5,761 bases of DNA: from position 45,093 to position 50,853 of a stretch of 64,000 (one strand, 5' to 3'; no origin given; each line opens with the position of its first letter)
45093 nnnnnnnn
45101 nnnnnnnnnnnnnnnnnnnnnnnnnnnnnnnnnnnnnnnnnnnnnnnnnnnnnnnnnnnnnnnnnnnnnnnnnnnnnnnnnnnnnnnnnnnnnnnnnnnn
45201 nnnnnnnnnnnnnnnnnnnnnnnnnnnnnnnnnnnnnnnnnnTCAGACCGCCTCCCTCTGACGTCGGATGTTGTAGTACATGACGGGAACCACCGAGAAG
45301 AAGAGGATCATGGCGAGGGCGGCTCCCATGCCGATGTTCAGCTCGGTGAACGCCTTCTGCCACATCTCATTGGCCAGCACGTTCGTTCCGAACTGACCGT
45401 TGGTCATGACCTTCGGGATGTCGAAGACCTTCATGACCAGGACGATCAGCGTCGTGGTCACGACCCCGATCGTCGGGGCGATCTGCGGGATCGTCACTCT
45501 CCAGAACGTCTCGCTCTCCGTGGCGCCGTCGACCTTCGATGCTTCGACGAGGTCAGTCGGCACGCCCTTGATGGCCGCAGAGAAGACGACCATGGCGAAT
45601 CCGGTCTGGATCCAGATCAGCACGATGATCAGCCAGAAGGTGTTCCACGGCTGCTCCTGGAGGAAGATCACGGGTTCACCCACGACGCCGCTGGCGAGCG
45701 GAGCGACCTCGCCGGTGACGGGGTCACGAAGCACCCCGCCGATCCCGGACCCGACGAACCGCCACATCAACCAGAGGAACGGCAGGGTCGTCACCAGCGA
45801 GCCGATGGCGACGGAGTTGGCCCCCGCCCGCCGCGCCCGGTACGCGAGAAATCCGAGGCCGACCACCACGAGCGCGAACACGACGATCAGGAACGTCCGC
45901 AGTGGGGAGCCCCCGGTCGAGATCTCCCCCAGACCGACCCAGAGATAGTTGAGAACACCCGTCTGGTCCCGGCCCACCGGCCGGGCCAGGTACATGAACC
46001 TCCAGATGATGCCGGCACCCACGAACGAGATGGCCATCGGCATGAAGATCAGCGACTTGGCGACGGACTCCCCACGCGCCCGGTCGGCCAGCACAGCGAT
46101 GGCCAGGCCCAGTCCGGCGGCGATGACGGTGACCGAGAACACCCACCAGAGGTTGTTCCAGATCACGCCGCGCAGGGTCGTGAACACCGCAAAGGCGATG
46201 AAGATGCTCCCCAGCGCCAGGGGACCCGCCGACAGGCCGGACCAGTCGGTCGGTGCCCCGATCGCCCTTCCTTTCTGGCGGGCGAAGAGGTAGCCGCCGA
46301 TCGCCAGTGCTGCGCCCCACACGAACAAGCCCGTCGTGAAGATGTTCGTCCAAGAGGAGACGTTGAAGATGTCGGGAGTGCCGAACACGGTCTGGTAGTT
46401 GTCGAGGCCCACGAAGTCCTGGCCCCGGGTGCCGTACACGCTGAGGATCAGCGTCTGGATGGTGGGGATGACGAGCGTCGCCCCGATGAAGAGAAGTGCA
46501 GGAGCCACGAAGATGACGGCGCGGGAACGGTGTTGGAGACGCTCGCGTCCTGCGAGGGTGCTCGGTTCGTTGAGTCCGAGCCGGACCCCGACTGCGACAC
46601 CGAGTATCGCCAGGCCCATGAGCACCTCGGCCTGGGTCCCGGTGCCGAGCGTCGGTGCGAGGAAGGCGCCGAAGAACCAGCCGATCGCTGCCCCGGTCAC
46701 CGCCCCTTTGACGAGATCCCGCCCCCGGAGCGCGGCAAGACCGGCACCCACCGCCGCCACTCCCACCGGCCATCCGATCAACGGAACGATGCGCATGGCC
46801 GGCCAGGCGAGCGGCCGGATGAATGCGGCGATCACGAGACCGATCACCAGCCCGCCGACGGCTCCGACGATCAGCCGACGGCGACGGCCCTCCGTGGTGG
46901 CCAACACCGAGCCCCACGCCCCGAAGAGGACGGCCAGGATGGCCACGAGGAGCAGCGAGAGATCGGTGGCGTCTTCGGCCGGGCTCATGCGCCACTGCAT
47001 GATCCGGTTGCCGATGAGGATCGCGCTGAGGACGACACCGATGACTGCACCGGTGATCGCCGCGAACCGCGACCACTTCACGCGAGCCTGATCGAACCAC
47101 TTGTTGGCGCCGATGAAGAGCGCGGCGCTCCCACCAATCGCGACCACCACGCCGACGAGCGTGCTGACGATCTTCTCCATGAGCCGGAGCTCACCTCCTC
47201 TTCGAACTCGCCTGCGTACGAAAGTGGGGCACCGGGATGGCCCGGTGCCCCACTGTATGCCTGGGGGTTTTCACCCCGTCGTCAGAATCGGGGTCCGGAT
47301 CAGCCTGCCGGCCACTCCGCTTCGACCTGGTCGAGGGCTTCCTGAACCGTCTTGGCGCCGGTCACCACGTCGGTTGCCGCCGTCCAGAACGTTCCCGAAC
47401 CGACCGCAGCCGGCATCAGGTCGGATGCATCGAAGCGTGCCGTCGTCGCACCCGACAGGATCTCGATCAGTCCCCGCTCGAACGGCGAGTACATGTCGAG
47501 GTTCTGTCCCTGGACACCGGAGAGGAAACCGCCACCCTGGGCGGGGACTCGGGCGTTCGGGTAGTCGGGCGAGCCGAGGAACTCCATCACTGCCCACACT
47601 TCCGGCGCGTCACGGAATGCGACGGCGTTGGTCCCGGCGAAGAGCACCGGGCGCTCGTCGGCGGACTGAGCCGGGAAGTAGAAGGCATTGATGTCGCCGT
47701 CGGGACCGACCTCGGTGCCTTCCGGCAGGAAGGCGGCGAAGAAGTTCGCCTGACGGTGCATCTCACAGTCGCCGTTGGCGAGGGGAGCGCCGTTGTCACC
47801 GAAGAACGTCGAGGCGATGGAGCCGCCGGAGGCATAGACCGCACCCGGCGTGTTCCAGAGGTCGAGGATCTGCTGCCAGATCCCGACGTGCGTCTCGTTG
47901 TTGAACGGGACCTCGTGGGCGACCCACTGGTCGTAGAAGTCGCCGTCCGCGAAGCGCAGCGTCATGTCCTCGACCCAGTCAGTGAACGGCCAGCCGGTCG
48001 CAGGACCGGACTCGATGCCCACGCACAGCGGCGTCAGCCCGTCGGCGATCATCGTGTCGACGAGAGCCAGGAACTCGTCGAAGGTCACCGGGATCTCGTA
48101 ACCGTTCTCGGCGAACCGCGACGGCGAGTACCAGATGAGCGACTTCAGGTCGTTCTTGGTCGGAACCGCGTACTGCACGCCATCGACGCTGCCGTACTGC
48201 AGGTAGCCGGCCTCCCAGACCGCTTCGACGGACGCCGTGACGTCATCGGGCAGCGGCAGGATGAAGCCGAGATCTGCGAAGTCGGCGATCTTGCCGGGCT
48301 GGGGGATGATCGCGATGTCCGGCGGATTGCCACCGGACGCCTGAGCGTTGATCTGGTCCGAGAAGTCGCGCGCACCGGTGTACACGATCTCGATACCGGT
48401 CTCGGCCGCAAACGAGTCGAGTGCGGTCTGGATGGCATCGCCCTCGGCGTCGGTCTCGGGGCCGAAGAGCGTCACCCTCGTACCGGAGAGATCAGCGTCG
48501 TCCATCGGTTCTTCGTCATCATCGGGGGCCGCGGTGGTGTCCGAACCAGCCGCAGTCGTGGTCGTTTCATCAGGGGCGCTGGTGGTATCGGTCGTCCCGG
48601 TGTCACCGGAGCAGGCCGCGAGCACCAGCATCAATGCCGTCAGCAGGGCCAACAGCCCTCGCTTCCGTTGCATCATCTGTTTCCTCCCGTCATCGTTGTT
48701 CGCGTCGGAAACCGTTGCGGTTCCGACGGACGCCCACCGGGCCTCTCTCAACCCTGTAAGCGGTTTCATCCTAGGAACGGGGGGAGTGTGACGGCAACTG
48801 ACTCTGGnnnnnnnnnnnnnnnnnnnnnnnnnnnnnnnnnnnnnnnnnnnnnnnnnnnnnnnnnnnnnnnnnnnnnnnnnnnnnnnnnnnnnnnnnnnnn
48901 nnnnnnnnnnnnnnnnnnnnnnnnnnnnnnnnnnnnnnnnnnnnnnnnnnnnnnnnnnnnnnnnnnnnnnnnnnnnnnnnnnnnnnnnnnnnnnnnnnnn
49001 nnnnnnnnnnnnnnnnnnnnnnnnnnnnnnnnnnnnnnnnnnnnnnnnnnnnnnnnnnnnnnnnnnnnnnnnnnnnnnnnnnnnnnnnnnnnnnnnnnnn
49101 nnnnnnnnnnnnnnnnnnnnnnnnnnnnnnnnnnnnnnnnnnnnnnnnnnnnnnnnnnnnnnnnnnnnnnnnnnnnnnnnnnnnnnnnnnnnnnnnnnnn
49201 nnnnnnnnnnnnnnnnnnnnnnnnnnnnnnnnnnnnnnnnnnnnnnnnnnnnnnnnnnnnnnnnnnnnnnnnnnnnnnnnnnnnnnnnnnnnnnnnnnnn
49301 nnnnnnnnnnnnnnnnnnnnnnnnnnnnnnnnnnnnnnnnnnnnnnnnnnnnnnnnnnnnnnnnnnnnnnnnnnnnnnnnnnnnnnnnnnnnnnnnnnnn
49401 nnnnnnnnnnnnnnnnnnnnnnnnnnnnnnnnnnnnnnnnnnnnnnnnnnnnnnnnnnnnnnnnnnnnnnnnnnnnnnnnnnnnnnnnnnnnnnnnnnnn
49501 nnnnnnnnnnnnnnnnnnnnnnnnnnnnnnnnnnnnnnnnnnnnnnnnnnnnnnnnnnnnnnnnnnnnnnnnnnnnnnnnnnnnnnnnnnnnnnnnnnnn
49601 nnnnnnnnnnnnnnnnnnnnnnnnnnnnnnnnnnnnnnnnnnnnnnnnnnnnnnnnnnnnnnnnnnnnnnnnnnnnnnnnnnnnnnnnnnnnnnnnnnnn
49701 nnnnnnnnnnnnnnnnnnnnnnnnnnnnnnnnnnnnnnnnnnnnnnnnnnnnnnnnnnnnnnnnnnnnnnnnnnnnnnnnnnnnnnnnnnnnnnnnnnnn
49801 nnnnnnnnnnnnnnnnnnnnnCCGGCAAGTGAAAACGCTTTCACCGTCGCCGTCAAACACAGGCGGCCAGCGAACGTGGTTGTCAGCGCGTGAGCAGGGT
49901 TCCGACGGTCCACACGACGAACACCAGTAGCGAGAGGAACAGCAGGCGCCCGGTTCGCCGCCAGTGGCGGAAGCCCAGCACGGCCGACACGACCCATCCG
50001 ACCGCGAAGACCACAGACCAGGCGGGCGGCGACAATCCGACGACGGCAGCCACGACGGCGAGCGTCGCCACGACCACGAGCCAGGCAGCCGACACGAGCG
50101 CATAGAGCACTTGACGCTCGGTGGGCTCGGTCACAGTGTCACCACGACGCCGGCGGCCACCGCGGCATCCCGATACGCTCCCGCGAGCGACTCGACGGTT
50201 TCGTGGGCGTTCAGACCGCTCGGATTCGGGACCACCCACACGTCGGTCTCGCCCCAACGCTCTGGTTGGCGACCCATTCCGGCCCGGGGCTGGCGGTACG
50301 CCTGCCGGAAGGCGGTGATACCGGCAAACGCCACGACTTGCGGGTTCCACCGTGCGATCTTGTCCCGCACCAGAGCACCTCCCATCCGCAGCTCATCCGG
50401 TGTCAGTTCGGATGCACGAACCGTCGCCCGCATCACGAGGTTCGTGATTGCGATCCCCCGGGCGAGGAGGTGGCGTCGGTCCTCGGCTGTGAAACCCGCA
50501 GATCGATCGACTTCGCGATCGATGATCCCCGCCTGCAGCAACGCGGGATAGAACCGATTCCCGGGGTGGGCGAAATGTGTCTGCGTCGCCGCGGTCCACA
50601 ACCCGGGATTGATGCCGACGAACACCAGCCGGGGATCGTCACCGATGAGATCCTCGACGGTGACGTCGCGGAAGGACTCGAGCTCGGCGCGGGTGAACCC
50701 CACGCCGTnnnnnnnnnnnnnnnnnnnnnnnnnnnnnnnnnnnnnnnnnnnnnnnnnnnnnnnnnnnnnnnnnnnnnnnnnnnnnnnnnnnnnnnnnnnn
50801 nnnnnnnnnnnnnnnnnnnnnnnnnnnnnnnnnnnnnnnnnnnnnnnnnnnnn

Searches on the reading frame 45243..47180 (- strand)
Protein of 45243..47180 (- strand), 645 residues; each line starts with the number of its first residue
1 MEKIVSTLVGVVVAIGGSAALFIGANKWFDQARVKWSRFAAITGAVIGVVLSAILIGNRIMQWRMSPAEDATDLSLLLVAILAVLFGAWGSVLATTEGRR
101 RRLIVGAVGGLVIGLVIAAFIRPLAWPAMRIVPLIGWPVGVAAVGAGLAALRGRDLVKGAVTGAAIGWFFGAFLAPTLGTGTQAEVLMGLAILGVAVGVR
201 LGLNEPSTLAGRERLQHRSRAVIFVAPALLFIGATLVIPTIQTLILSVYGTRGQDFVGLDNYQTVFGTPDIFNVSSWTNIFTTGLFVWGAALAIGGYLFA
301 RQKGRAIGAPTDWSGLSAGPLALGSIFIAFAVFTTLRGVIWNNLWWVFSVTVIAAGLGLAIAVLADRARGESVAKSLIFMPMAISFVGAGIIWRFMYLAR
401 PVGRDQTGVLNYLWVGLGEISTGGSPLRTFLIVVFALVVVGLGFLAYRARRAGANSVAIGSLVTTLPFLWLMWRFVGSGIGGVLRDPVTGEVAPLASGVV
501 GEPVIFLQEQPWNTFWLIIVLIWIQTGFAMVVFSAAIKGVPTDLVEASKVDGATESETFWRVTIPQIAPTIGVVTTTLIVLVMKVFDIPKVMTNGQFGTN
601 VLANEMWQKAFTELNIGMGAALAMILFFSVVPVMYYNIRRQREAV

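Call 9: search_protein_families(library=pfam, proteins=[window:45243-47180:-], max_evalue=0.001)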
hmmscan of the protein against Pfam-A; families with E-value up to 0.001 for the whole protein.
window:45243-47180:- (645 aa): 1 family
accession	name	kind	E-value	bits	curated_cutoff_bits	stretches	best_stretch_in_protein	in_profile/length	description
PF00528.27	BPD_transp_1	-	1.4e-15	57.9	26.4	1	462-639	26-179/184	Binding-protein-dependent transport system inner membrane component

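Call 10: search_protein_families(library=ncbifam, proteins=[window:45243-47180:-], max_evalue=0.001)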
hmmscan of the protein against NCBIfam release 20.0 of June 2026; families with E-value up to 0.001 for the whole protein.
window:45243-47180:- (645 aa): 8 families
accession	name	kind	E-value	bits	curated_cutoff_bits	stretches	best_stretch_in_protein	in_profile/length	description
NF040931.1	ABC_arch_GlcT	equivalog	1.1e-16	61.4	360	1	506-636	135-267/278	glucose ABC transporter permease GlcT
NF007852.0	PRK10561.1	equivalog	7.6e-13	49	335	1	508-633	152-280/295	sn-glycerol-3-phosphate ABC transporter permease UgpA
TIGR03262.1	PhnU2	equivalog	1.7e-09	36.9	593.25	1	518-638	137-255/546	putative 2-aminoethylphosphonate ABC transporter permease subunit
NF008232.0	PRK10999.1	equivalog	2.5e-08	33.1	392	1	516-642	377-516/520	maltose ABC transporter permease MalF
NF007044.0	PRK09497.1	equivalog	1.6e-07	31.1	348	1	498-639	138-275/285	spermidine/putrescine ABC transporter permease PotB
NF043074.1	MMSYN1_0196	equivalog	6.8e-06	25.6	350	1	517-634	141-256/277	spermidine/putrescine ABC transporter permease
NF040932.1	ABC_arch_GlcU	equivalog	8.6e-06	25.6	340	1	512-611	130-231/272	glucose ABC transporter permease GlcU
TIGR01581.1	Mo_ABC_porter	hypoth_equivalog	2.4e-05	23.9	210.3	1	517-571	106-160/225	ABC transporter permease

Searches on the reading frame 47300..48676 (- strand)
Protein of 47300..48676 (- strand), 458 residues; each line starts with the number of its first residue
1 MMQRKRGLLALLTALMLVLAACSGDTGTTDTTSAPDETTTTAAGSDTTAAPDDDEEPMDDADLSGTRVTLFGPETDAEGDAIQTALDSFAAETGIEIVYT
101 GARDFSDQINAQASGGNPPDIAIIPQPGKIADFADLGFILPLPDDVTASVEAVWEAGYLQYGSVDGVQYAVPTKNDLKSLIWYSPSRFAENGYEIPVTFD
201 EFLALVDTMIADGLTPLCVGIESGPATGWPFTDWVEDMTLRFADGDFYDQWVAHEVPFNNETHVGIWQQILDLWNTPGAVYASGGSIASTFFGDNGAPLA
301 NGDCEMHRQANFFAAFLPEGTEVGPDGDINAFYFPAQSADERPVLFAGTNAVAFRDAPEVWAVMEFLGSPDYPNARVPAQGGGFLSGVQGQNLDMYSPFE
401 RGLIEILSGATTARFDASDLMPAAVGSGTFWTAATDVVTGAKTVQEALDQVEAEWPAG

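Call 9: search_protein_families(library=pfam, proteins=[window:47300-48676:-], max_evalue=0.001)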
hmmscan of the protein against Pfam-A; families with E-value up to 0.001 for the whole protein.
window:47300-48676:- (458 aa): 1 family
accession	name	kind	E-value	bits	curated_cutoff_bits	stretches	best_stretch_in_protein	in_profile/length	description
PF01547.30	SBP_bac_1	-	8.8e-20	72.3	26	1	79-371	7-304/307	Bacterial extracellular solute-binding protein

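Call 10: search_protein_families(library=ncbifam, proteins=[window:47300-48676:-], max_evalue=0.001)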
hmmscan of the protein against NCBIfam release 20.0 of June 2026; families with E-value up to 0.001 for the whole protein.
window:47300-48676:- (458 aa): 3 families
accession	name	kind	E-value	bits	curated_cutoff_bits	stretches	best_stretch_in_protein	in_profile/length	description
TIGR03851.1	chitin_NgcE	equivalog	4.7e-09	35.7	399.65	1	106-218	81-202/450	N-acetylglucosamine/diacetylchitobiose ABC transporter substrate-binding protein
TIGR03850.1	bind_CPR_0540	equivalog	6.5e-08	31.6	299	1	165-214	148-196/437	carbohydrate ABC transporter substrate-binding protein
NF007011.0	PRK09474.1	equivalog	0.0003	19.7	291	0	85-241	49-196/396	maltose/maltodextrin ABC transporter substrate-binding protein MalE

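Call 11: search_solved_structures(query=window:47300-48676:-, max_evalue=0.01, show_alignments=1)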
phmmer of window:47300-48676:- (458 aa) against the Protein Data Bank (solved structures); distinct sequences matched with E-value up to 0.01: 27.
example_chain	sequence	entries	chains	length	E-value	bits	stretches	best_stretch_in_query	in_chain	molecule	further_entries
3oo9_A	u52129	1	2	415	2.8e-13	52.5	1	99-336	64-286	ABC transporter binding protein AcbH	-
3oo7_A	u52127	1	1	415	2.8e-13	52.5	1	99-336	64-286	ABC transporter binding protein AcbH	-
3oo6_A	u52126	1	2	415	2.8e-13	52.5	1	99-336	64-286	ABC transporter binding protein AcbH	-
3ooa_A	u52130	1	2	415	2.8e-13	52.5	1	99-336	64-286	ABC transporter binding protein AcbH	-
3oo8_A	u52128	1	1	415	2.9e-13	52.5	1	99-336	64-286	ABC transporter binding protein AcbH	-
3vxb_A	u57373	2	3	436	9e-10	40.9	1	90-310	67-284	Putative sugar-binding lipoprotein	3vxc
5xpj_A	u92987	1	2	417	3.5e-07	32.4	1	108-222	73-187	Binding protein component of ABC sugar transporter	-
5dvf_A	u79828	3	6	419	3.6e-07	32.4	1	108-222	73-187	Binding protein component of ABC sugar transporter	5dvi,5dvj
7eho_A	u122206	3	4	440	1.7e-06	30.1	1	108-232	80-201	Chitin oligosaccharide binding protein NagB2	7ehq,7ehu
8xba_A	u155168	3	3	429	2e-06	29.9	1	147-456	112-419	XylA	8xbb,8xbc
2hfb_A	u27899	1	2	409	3.8e-06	29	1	105-220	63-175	Sugar ABC transporter, sugar-binding protein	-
2hq0_A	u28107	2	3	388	3.8e-06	29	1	105-220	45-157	Sugar ABC transporter, sugar-binding protein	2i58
2heu_A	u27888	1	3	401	4.1e-06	28.9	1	105-220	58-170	Sugar ABC transporter, sugar-binding protein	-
6pql_A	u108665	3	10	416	4.1e-06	28.9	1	105-220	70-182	ABC transporter sugar-binding protein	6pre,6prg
4g68_A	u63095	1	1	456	6.3e-06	28.3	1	95-338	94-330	ABC transporter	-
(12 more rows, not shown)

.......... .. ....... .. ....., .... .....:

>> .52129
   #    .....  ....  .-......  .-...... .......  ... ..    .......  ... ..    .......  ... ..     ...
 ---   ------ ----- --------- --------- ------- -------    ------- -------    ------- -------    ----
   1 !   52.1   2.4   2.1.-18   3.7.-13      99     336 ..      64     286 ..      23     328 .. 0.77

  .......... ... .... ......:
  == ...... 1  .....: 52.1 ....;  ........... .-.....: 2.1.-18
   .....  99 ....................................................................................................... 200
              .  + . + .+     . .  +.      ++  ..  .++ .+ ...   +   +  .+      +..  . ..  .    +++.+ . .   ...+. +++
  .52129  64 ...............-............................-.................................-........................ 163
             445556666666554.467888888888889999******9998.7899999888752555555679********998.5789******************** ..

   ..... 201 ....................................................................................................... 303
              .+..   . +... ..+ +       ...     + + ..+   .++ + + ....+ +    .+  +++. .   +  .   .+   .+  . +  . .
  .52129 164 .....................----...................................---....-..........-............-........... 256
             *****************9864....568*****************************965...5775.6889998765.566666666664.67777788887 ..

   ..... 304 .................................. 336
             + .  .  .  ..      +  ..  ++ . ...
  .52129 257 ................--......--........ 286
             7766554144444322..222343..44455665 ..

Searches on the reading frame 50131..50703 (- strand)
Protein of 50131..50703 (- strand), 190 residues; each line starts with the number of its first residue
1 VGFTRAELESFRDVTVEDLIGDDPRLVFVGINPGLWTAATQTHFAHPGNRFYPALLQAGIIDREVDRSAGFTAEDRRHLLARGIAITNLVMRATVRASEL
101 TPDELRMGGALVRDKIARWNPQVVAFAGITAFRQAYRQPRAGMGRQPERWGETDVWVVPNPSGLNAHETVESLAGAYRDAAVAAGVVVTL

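Call 27: search_protein_families(library=pfam, proteins=[window:50131-50703:-], max_evalue=0.0001)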
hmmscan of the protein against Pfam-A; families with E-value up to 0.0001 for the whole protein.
window:50131-50703:- (190 aa): 1 family
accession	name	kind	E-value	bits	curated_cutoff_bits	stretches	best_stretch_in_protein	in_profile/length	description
PF03167.25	UDG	-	4.4e-19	69.4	24.3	1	21-170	5-127/141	Uracil DNA glycosylase superfamily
